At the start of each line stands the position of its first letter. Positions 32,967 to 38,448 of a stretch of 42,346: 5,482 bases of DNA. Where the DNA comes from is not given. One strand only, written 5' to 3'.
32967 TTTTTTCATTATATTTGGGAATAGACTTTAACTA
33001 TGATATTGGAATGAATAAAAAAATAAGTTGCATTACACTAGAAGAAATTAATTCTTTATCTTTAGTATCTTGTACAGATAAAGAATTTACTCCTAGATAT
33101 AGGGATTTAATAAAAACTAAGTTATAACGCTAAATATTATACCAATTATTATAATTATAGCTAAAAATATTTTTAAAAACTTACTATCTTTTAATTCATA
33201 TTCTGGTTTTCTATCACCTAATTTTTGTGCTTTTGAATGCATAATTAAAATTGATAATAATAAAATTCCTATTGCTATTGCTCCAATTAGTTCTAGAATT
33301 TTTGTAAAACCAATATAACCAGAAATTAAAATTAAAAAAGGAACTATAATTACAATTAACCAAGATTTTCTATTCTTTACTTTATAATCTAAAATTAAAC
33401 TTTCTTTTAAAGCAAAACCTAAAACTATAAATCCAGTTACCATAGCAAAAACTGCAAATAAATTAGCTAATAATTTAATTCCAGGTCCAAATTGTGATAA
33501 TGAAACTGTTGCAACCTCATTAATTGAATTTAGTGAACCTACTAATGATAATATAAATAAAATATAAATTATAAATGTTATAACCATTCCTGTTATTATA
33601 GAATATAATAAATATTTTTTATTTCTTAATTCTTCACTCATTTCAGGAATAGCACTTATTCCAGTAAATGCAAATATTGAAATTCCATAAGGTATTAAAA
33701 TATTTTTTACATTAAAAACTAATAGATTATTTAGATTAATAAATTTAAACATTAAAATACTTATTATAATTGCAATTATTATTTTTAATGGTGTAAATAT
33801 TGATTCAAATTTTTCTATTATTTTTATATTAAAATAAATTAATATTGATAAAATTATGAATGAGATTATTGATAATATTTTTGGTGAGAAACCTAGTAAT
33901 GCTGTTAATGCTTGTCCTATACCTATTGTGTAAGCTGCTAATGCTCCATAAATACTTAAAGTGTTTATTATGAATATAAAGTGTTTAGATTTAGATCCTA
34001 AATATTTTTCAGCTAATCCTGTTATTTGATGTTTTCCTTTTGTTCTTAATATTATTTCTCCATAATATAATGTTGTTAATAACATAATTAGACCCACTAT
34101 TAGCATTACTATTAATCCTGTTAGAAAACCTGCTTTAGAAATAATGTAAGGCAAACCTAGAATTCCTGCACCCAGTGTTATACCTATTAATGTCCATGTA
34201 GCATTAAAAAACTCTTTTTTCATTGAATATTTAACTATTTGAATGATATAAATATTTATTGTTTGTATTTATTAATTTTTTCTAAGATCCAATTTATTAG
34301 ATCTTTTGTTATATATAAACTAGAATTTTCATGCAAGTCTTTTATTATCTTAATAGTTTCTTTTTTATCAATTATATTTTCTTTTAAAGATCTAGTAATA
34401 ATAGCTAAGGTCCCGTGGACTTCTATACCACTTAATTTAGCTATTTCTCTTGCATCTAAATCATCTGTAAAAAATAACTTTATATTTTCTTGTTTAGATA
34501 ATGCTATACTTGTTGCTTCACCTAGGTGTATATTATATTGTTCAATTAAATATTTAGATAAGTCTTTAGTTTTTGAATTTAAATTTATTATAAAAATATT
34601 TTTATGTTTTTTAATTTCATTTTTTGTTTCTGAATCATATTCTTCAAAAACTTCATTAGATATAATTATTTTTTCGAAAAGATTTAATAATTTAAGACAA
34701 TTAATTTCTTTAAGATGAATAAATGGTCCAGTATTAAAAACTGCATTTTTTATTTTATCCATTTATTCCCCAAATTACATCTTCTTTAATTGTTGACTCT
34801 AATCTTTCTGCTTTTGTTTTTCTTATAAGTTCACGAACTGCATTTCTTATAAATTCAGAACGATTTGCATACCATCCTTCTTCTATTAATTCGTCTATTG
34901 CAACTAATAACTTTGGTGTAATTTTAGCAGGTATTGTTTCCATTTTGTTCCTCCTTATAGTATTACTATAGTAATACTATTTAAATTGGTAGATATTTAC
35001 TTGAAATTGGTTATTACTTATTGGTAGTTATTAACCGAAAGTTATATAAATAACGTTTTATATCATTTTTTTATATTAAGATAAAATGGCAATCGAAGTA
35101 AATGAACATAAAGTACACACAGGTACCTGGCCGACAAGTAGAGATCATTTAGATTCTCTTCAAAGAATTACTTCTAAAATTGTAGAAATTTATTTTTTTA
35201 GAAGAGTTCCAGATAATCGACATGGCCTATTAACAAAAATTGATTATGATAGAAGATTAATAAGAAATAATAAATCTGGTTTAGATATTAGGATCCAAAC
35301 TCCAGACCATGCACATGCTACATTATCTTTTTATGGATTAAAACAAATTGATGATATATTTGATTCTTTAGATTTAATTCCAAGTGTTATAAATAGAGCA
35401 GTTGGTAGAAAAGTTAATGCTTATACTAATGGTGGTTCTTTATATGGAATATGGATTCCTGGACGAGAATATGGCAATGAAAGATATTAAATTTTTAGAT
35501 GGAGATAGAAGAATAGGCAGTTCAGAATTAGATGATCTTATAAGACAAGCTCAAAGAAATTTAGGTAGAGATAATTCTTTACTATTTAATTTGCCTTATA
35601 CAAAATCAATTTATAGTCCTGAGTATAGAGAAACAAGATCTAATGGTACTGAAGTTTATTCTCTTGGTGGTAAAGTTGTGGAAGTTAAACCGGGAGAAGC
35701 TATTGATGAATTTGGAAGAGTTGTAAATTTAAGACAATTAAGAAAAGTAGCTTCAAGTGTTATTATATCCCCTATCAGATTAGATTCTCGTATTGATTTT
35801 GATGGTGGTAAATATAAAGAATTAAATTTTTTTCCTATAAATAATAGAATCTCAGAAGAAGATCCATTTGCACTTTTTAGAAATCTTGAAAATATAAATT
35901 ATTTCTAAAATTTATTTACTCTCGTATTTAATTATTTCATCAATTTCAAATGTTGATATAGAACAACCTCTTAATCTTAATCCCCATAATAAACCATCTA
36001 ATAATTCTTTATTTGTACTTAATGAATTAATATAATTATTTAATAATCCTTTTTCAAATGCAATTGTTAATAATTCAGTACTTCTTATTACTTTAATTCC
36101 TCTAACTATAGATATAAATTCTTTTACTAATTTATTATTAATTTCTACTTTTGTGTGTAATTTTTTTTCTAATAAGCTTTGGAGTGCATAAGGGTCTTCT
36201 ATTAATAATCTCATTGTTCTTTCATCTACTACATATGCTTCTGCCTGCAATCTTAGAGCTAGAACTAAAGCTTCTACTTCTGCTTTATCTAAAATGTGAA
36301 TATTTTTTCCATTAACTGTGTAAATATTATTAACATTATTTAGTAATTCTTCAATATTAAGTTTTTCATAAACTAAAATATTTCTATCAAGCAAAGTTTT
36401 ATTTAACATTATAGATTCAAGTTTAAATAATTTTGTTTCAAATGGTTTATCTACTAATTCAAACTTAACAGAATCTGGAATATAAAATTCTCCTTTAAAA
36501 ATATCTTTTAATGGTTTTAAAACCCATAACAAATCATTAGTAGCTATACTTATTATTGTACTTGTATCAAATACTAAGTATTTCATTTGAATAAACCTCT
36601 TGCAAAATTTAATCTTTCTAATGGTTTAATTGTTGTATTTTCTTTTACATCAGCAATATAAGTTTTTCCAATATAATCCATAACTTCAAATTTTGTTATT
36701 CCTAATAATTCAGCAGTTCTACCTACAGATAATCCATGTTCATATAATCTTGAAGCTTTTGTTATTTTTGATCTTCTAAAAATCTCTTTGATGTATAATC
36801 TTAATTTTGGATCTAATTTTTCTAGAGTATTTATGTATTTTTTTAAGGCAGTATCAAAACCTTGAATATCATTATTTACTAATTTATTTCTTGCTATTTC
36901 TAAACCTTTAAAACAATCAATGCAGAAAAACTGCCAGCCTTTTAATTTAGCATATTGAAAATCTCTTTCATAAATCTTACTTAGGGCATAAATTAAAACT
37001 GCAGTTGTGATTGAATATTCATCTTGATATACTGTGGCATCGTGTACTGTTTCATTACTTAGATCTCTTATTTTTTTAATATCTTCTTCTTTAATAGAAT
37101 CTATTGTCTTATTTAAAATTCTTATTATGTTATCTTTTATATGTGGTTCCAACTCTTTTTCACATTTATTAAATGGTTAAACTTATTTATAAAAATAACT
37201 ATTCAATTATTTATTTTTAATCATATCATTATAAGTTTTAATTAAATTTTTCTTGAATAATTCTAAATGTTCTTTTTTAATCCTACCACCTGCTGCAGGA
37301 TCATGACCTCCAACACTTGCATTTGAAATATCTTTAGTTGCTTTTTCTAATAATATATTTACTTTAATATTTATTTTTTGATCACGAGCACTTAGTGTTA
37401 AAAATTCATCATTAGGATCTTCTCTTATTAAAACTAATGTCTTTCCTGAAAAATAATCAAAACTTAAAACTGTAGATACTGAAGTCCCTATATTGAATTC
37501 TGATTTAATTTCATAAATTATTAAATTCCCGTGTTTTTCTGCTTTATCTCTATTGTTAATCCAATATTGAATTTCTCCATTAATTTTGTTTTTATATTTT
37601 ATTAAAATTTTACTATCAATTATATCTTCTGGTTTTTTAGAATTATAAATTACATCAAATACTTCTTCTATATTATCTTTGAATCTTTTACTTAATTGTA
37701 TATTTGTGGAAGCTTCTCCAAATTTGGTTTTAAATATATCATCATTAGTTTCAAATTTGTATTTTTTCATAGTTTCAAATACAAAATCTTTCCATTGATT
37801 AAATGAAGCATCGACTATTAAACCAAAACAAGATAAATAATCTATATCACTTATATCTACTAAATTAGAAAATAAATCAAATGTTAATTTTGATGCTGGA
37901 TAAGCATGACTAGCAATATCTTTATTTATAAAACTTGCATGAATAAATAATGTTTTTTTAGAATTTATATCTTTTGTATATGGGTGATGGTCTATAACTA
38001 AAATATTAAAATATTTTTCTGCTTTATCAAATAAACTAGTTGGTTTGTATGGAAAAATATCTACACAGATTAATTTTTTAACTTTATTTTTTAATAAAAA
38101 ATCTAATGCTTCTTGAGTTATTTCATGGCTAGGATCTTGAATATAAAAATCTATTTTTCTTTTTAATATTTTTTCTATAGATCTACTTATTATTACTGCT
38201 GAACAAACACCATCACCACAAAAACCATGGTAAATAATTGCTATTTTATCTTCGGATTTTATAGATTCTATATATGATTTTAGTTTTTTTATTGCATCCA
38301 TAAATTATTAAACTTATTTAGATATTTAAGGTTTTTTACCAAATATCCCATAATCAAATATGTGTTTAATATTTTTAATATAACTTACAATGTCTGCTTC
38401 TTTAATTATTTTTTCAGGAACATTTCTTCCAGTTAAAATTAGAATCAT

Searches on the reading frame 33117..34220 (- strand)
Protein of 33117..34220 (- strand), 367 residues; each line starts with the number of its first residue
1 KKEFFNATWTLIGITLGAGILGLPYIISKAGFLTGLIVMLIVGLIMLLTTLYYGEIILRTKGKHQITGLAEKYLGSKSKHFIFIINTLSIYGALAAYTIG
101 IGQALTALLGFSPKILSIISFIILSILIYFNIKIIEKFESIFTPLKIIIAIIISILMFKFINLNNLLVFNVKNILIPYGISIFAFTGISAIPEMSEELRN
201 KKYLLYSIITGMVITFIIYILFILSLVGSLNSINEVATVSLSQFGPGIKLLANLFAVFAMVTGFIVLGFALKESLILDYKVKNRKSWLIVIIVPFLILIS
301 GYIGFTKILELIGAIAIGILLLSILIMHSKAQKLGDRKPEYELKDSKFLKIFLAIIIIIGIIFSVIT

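Call 95: search_protein_families(library=pfam, proteins=[window:33117-34220:-], max_evalue=0.0001)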
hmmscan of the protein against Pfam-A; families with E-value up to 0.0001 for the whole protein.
window:33117-34220:- (367 aa): 4 families
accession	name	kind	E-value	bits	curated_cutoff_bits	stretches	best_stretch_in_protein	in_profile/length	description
PF03222.19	Trp_Tyr_perm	-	1e-24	87.8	22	1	2-362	3-391/393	Tryptophan/tyrosine permease family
PF01490.24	Aa_trans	-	7e-15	55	25.6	1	4-365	5-405/410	Transmembrane amino acid transporter protein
PF00324.27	AA_permease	-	8.4e-10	38.4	24.6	1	8-266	3-280/470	Amino acid permease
PF13520.12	AA_permease_2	-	1.2e-09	38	27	1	4-269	3-284/427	Amino acid permease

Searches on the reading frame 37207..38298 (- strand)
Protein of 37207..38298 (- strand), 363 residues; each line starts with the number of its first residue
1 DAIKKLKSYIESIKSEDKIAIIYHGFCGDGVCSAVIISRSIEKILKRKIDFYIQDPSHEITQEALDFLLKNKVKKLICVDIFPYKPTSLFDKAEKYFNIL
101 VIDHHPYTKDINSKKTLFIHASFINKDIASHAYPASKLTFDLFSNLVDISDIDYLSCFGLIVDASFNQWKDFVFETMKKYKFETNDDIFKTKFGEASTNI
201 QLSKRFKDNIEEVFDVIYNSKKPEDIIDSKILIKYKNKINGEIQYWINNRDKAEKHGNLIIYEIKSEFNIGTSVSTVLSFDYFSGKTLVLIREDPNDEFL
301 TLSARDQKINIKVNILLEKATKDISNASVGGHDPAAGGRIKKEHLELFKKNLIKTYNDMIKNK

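Call 95: search_protein_families(library=pfam, proteins=[window:37207-38298:-], max_evalue=0.0001)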
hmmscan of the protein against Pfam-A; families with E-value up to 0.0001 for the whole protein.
window:37207-38298:- (363 aa): 2 families
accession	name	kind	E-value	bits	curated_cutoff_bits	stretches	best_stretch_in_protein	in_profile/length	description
PF02272.25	DHHA1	-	3.2e-07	31.2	25.9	1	286-354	32-98/102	DHHA1 domain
PF01368.27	DHH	-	6.8e-07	30.1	28.1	1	19-120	2-87/125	DHH family, N-terminal domain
